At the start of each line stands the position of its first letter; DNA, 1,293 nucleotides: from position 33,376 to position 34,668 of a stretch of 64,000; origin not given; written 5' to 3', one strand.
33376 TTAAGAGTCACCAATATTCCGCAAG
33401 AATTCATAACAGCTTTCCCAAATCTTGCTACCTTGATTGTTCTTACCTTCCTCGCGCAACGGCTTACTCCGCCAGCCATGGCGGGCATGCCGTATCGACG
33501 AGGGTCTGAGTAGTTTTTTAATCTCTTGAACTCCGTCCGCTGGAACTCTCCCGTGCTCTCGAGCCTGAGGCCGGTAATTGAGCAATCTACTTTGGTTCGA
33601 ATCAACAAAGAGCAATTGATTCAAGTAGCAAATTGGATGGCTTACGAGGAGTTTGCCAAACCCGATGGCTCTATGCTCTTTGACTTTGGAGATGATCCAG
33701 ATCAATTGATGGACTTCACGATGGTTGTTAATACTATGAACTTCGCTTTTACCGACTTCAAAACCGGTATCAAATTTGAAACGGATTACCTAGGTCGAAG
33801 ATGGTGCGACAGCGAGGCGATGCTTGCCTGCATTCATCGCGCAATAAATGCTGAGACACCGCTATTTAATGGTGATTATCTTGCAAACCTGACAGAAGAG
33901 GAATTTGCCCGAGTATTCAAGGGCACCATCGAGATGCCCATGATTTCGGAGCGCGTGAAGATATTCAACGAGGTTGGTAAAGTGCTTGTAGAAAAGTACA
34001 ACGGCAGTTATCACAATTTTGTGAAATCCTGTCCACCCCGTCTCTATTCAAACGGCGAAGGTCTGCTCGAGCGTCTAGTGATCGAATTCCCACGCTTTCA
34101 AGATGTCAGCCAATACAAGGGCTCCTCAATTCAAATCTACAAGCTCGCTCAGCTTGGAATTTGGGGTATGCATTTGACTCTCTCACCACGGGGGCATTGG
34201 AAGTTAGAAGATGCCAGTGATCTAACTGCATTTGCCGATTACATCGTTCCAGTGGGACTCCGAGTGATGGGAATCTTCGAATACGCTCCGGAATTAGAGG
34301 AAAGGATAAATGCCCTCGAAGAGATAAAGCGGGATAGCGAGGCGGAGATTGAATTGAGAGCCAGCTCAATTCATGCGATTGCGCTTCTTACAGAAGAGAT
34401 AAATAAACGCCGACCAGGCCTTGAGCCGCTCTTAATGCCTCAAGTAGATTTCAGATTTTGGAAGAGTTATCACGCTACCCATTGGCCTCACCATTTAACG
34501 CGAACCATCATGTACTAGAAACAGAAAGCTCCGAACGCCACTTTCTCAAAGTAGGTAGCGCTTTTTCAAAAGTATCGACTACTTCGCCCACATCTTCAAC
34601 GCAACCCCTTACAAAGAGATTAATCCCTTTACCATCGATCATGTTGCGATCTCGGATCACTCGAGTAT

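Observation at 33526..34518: Qng1/DUF2419 queuosine-salvage homolog is the terminal gene of a BMP-type nucleoside ABC importer operon in an actinobacterium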

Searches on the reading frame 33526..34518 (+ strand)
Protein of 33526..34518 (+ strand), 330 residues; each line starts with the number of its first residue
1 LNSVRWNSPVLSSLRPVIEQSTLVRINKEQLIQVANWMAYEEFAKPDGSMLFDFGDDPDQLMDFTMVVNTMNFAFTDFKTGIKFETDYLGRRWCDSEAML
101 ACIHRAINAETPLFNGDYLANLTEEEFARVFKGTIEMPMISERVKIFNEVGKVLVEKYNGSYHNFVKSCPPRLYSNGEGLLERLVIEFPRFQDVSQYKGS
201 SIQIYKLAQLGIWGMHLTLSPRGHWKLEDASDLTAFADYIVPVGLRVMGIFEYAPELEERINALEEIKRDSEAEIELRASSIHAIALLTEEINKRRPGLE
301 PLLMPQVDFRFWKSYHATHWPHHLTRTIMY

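Call 3: search_protein_families(library=pfam, proteins=[window:33526-34518:+])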
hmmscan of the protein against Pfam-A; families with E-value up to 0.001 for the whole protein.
window:33526-34518:+ (330 aa): 1 family
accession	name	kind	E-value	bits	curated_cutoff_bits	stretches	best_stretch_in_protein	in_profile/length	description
PF10343.14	Q_salvage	-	9e-60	203.1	25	1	57-330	6-285/285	Queuosine salvage protein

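Call 4: search_protein_families(library=ncbifam, proteins=[window:33526-34518:+])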
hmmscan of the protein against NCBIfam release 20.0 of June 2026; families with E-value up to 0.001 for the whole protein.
window:33526-34518:+ (330 aa): 0 families

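Call 5: search_solved_structures(query=window:33526-34518:+, show_alignments=3, max_evalue=0.01)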
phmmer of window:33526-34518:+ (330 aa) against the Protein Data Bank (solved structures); distinct sequences matched with E-value up to 0.01: 5.
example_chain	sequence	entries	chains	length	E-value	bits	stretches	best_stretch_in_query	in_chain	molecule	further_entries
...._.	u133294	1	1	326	1.3e-42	149.2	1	10-330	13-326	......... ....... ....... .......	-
7u07_A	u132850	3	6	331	1.4e-42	149.2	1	10-330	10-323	Queuine salvage enzyme DUF2419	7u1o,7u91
7ulc_A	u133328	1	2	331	7e-42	146.9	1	10-330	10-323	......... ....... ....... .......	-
7u5a_A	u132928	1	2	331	1.8e-41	145.5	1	10-330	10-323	Queuine salvage enzyme DUF2419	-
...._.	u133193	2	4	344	3e-29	105.4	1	61-290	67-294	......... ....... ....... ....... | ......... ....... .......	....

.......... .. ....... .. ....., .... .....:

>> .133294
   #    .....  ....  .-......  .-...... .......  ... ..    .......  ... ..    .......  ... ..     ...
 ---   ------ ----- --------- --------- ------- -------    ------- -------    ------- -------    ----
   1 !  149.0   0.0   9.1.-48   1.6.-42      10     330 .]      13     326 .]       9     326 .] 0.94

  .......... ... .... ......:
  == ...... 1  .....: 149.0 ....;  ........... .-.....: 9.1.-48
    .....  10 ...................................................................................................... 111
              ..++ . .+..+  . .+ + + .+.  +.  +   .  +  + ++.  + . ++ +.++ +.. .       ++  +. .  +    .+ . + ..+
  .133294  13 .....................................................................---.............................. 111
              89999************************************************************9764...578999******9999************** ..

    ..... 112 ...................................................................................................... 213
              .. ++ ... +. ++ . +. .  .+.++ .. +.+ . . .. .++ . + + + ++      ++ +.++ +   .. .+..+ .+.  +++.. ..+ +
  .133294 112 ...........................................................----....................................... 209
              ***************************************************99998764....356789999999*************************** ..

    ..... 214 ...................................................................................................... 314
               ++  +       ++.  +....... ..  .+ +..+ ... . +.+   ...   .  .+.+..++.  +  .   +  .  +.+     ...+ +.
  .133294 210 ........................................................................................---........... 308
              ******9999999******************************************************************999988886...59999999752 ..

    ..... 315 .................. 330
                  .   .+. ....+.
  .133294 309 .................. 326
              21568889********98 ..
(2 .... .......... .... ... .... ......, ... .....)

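Call 13: find_homologous_proteins(query=window:33526-34518:+)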
Query window:33526-34518:+ (330 aa): 2988 proteins with E <= 0.001 among 5297 candidates; the best 120 are listed.
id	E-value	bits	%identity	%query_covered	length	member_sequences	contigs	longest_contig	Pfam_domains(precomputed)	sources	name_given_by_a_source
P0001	7.3e-198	674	87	99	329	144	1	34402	PF10343.15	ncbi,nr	ncbi:MAG: hypothetical protein EBX19_01580 [Actinobacteria bacterium]|nr:hypothetical protein [Actin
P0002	2.5e-185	633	80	99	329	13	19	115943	PF10343.15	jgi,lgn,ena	-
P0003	6.0e-184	629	80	99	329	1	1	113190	PF10343.15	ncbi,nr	ncbi:MAG: hypothetical protein FGM49_01225 [Candidatus Nanopelagicaceae bacterium]|nr:hypothetical p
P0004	8.4e-184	628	80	99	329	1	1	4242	PF10343.15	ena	-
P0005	8.4e-184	628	80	99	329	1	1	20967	PF10343.15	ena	-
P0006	1.6e-183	627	80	99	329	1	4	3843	PF10343.15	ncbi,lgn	-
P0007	1.6e-183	627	80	99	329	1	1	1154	PF10343.15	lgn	-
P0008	2.2e-183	627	80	99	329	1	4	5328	PF10343.15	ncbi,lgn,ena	ncbi:MAG: hypothetical protein RIR35_139 [Actinomycetota bacterium]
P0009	2.2e-183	627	80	99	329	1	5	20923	PF10343.15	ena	-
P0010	2.2e-183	627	80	99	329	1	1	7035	PF10343.15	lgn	-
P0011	3.0e-183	626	80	99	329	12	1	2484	PF10343.15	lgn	-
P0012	3.1e-183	626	80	99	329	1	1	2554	PF10343.15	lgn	-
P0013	4.2e-183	626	79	99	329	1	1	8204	PF10343.15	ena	-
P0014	4.5e-183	626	79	99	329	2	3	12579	PF10343.15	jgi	-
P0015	5.8e-183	625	79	99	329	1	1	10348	PF10343.15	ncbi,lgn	-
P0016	5.8e-183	625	79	99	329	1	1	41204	PF10343.15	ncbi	-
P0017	5.8e-183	625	79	99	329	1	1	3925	PF10343.15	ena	-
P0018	7.9e-183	625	79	99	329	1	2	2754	PF10343.15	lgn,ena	-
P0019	7.9e-183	625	79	99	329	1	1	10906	PF10343.15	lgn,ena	-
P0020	8.0e-183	625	80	99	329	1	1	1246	PF10343.15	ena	-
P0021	8.5e-183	625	79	99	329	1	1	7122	PF10343.15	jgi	-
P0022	1.1e-182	625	79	99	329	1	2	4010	PF10343.15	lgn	-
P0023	1.1e-182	625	79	99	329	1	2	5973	PF10343.15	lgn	-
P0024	1.1e-182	624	79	99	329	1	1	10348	PF10343.15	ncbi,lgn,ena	-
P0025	1.1e-182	624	80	99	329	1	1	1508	PF10343.15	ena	-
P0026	1.2e-182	624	79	99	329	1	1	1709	PF10343.15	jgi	jgi:hypothetical protein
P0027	1.5e-182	624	79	99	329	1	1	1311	PF10343.15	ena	-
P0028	1.5e-182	624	79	99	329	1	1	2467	PF10343.15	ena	-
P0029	1.5e-182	624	79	99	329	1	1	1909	PF10343.15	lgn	-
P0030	2.1e-182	624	79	99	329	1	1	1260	PF10343.15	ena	-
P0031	2.1e-182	624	79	99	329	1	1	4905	PF10343.15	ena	-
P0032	2.8e-182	623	79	99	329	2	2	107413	PF10343.15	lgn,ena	-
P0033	2.9e-182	623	79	99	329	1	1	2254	PF10343.15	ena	-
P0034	4.0e-182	623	79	99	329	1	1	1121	PF10343.15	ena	-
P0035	4.1e-182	623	78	99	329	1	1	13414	PF10343.15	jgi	jgi:hypothetical protein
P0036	5.8e-182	622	79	99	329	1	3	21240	PF10343.15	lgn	-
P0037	1.5e-181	621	77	99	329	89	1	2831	PF10343.15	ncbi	-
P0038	2.8e-181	620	78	99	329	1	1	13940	PF10343.15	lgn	-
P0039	5.4e-181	619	79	99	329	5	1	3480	PF10343.15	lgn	-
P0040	9.9e-181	618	80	99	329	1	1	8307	PF10343.15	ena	-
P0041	2.6e-180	617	79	99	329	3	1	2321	PF10343.15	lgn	-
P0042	5.1e-180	616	78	99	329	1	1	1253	PF10343.15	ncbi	-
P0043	2.5e-179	613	79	99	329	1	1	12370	PF10343.15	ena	-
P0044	4.7e-179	613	79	99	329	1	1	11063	PF10343.15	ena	-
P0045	4.8e-179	613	79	99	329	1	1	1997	PF10343.15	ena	-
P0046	5.9e-179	612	79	99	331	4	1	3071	PF10343.15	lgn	-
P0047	8.7e-178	608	78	99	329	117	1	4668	PF10343.15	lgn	-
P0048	1.1e-177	608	77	99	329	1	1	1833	PF10343.15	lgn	-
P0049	1.2e-177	608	77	99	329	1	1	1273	PF10343.15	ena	-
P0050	1.5e-177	608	77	99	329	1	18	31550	PF10343.15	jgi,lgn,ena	jgi:hypothetical protein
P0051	1.6e-177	608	77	99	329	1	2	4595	PF10343.15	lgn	-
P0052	3.1e-177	607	77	99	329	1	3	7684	PF10343.15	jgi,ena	jgi:hypothetical protein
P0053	3.3e-177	607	77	99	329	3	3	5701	PF10343.15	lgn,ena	-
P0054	4.2e-177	606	77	99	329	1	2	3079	PF10343.15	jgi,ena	jgi:hypothetical protein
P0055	5.9e-177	606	76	99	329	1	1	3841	PF10343.15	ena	-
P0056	7.2e-177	605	76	99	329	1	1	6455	PF10343.15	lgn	-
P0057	7.8e-177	605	76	99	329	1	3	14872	PF10343.15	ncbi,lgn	ncbi:MAG: queuosine salvage family protein [Candidatus Planktophila sp.]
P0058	8.0e-177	605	77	99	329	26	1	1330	PF10343.15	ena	-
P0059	8.1e-177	605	77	99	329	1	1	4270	PF10343.15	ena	-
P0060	8.1e-177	605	77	99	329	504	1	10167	PF10343.15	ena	-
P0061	9.9e-177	605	76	99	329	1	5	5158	PF10343.15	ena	-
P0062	1.1e-176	605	77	99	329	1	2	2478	PF10343.15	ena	-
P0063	1.1e-176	605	77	99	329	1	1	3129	PF10343.15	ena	-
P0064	1.4e-176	604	76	99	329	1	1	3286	PF10343.15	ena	-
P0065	1.4e-176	604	76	99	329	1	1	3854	PF10343.15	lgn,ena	-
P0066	1.5e-176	604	76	99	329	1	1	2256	PF10343.15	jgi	-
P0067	1.5e-176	604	77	99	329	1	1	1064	PF10343.15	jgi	jgi:hypothetical protein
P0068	1.5e-176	604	77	99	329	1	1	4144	PF10343.15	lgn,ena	-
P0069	1.6e-176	604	77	99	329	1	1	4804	PF10343.15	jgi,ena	jgi:hypothetical protein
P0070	1.6e-176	604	77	99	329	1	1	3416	PF10343.15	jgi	jgi:hypothetical protein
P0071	2.0e-176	604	76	99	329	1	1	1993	PF10343.15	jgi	jgi:hypothetical protein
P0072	2.1e-176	604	77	100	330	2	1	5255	PF10343.15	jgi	jgi:hypothetical protein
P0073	2.2e-176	604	77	99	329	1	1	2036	PF10343.15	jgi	jgi:hypothetical protein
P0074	2.6e-176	604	76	99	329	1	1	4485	PF10343.15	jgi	-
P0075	2.7e-176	603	76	99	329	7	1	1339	PF10343.15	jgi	jgi:hypothetical protein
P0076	2.8e-176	603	76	99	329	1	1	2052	PF10343.15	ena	-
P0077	2.8e-176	603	77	99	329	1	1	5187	PF10343.15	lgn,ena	-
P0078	2.9e-176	603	77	99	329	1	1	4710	PF10343.15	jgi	jgi:Potential Queuosine, Q, salvage protein family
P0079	3.0e-176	603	77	99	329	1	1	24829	PF10343.15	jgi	jgi:hypothetical protein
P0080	3.8e-176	603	77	99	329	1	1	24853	PF10343.15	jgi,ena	jgi:hypothetical protein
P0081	3.9e-176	603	77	99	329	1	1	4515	PF10343.15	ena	-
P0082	3.9e-176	603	77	99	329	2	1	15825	PF10343.15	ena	-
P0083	4.0e-176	603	77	99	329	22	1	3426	PF10343.15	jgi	jgi:hypothetical protein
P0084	4.0e-176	603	76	99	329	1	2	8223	PF10343.15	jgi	jgi:hypothetical protein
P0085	4.9e-176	603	76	99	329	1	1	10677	PF10343.15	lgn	-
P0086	5.0e-176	603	76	99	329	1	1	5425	PF10343.15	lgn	-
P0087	5.5e-176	602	76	99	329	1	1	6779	PF10343.15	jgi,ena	jgi:hypothetical protein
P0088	5.6e-176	602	76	99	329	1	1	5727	PF10343.15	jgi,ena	jgi:hypothetical protein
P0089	5.6e-176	602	76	99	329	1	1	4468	PF10343.15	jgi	jgi:hypothetical protein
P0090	5.7e-176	602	76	99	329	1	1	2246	PF10343.15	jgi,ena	jgi:hypothetical protein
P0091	6.8e-176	602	76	99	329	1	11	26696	PF10343.15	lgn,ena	-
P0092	6.8e-176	602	76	99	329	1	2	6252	PF10343.15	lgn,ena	-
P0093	6.8e-176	602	76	99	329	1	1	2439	PF10343.15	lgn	-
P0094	7.1e-176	602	76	99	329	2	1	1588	PF10343.15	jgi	jgi:hypothetical protein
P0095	7.3e-176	602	76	99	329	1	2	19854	PF10343.15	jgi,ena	-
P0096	7.5e-176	602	76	99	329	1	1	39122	PF10343.15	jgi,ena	jgi:hypothetical protein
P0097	7.6e-176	602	76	99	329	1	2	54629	PF10343.15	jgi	jgi:hypothetical protein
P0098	7.6e-176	602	77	99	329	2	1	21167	PF10343.15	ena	-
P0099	7.7e-176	602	76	99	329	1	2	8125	PF10343.15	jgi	-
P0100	7.7e-176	602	77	99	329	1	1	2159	PF10343.15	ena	-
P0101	7.9e-176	602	77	99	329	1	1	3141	PF10343.15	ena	-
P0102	9.4e-176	602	76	99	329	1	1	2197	PF10343.15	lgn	-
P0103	9.5e-176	602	76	99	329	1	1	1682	PF10343.15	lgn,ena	-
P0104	1.1e-175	602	76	99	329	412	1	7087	PF10343.15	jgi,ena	jgi:hypothetical protein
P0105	1.1e-175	602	76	99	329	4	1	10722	PF10343.15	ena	-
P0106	1.3e-175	601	75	99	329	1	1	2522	PF10343.15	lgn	-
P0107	1.3e-175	601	76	99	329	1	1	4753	PF10343.15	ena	-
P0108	1.3e-175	601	76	99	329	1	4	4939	PF10343.15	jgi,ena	-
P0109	1.4e-175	601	76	99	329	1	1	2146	PF10343.15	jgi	-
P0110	1.5e-175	601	76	99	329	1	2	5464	PF10343.15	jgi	jgi:hypothetical protein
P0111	1.8e-175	601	76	99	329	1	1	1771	PF10343.15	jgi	jgi:hypothetical protein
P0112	2.0e-175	601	76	99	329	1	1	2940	PF10343.15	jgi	jgi:hypothetical protein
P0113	2.1e-175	601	76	99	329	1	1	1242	PF10343.15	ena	-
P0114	2.1e-175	601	77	99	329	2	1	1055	PF10343.15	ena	-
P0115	2.5e-175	600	76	99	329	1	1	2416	PF10343.15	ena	-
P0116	2.7e-175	600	77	99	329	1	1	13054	PF10343.15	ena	-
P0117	2.7e-175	600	76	99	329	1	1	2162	PF10343.15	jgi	jgi:hypothetical protein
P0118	2.8e-175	600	77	99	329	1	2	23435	PF10343.15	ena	-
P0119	2.8e-175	600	76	99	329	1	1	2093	PF10343.15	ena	-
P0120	3.4e-175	600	75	99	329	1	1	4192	PF10343.15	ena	-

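Call 26: search_solved_structures(query=window:33526-34518:+, show_alignments=5, max_evalue=1e-20)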
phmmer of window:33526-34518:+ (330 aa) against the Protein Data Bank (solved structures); distinct sequences matched with E-value up to 1e-20: 5.
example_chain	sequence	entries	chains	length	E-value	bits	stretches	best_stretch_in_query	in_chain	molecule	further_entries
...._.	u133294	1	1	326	1.3e-42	149.2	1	10-330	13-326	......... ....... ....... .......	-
7u07_A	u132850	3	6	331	1.4e-42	149.2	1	10-330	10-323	Queuine salvage enzyme DUF2419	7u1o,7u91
7ulc_A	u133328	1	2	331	7e-42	146.9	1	10-330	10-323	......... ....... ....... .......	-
7u5a_A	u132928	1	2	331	1.8e-41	145.5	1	10-330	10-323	Queuine salvage enzyme DUF2419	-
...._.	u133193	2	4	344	3e-29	105.4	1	61-290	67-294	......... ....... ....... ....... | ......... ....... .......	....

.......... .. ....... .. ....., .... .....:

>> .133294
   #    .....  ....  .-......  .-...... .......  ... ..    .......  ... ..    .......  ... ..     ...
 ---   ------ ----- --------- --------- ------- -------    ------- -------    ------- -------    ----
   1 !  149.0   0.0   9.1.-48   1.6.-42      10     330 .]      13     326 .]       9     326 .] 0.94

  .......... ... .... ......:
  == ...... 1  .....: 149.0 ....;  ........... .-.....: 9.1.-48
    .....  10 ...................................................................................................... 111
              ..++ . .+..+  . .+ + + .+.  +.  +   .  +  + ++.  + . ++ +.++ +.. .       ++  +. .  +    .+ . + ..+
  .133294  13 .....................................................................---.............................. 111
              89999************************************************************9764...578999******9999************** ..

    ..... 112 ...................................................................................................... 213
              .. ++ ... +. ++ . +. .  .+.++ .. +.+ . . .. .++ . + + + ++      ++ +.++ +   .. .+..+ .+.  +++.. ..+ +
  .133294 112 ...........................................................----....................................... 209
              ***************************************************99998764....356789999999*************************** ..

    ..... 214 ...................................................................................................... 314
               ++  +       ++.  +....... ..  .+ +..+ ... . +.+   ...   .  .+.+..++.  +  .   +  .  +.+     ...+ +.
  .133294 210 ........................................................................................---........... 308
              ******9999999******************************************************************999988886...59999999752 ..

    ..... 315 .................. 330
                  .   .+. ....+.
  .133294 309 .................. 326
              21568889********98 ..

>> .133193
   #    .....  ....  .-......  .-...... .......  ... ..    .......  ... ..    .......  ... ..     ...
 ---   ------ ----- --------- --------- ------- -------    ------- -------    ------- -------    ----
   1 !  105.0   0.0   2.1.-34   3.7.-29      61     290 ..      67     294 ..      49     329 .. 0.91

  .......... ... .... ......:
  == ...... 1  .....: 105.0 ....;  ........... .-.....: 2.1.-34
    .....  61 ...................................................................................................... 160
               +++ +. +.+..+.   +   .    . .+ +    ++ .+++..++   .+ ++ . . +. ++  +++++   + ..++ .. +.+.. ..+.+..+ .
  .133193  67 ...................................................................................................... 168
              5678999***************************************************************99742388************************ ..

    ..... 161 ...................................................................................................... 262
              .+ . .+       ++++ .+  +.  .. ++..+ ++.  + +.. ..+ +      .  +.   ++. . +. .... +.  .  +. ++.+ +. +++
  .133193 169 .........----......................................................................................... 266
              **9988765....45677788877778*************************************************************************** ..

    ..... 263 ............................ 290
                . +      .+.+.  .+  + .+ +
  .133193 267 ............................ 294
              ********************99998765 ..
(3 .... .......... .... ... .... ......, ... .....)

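Call 27: search_protein_representatives(protein=window:33526-34518:+)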
Query: 330 residues. Proteins with E-value up to 0.001 (for the whole library): 2302; up to 1e-10: 1261; up to 1e-30: 183. The best 150 are listed.
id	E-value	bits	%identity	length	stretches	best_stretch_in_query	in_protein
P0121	1.7e-137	474.3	61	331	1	5-330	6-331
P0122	2.7e-122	424.3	79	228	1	103-330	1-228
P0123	2.3e-100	352.3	50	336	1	4-330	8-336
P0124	3.4e-100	351.7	51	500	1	7-330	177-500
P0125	2.4e-84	299.6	46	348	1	7-330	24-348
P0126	1.6e-80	287.0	81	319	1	176-330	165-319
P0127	1.2e-75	271.1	43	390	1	4-330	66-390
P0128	3.0e-74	266.4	40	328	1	8-330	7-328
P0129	6.3e-73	262.1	75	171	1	3-156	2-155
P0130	1.1e-71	258.0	41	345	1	3-330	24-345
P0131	1.1e-62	228.4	39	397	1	8-330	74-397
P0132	1.2e-61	225.0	48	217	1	3-216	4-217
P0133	2.7e-61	223.8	72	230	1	50-183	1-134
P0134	6.5e-61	222.6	36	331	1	7-330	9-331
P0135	2.8e-60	220.5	50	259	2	7-209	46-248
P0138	1.3e-55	205.2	37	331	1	9-330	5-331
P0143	5.2e-54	199.9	36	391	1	8-330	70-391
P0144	3.1e-53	197.4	34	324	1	8-330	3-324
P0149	1.0e-50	189.1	36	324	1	7-330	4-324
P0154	4.6e-48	180.4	51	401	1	129-305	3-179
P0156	6.9e-48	179.8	36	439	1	6-330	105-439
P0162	1.3e-44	169.1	34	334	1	9-328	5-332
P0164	1.4e-44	168.9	32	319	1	9-330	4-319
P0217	6.6e-36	140.4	34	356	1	10-330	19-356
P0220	1.5e-35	139.3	36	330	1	49-330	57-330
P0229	5.6e-35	137.4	33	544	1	8-330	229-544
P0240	6.1e-34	134.0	31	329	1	10-330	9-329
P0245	9.6e-34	133.3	32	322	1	12-330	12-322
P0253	3.4e-33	131.5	29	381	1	9-327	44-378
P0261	1.1e-32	129.9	30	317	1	9-330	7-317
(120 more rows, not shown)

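Call 31: find_encoding_contigs(protein=P0002, flank=10000, max_places=4)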
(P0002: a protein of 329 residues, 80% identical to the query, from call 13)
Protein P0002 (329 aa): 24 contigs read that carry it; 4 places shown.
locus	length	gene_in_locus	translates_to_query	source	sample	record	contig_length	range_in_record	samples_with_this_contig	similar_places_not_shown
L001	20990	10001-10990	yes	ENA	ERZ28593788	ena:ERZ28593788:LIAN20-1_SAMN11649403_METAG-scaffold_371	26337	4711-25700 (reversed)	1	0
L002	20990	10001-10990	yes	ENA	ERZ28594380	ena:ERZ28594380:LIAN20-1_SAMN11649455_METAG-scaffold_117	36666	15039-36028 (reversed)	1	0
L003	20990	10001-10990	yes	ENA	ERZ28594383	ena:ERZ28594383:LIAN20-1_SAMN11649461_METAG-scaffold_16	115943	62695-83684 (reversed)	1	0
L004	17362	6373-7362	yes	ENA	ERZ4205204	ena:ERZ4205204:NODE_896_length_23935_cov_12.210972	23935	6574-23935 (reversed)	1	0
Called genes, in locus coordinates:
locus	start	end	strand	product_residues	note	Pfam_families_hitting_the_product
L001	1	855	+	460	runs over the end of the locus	PF01595:CNNM, PF00571:CBS (weak), PF03471:CorC_HlyC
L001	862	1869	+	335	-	PF00579:tRNA-synt_1b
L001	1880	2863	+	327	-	PF02608:Bmp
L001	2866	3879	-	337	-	PF00294:PfkB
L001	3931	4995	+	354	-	PF00356:LacI, PF00532:Peripla_BP_1, PF13407:Peripla_BP_4, PF13377:Peripla_BP_3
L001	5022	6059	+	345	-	PF02608:Bmp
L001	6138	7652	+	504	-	PF00005:ABC_tran, PF13175:AAA_15 (faint), PF13304:AAA_21 (faint), PF00005:ABC_tran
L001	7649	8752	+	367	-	PF02653:BPD_transp_2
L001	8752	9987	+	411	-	PF02653:BPD_transp_2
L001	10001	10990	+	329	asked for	PF10343:Q_salvage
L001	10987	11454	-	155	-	PF05014:Nuc_deoxyrib_tr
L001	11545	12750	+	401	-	PF05977:MFS_3 (faint), PF07690:MFS_1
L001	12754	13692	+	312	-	PF01156:IU_nuc_hydro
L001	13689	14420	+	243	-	PF01048:PNP_UDP_1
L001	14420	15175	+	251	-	PF01048:PNP_UDP_1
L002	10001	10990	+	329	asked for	PF10343:Q_salvage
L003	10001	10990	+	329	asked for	PF10343:Q_salvage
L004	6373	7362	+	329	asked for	PF10343:Q_salvage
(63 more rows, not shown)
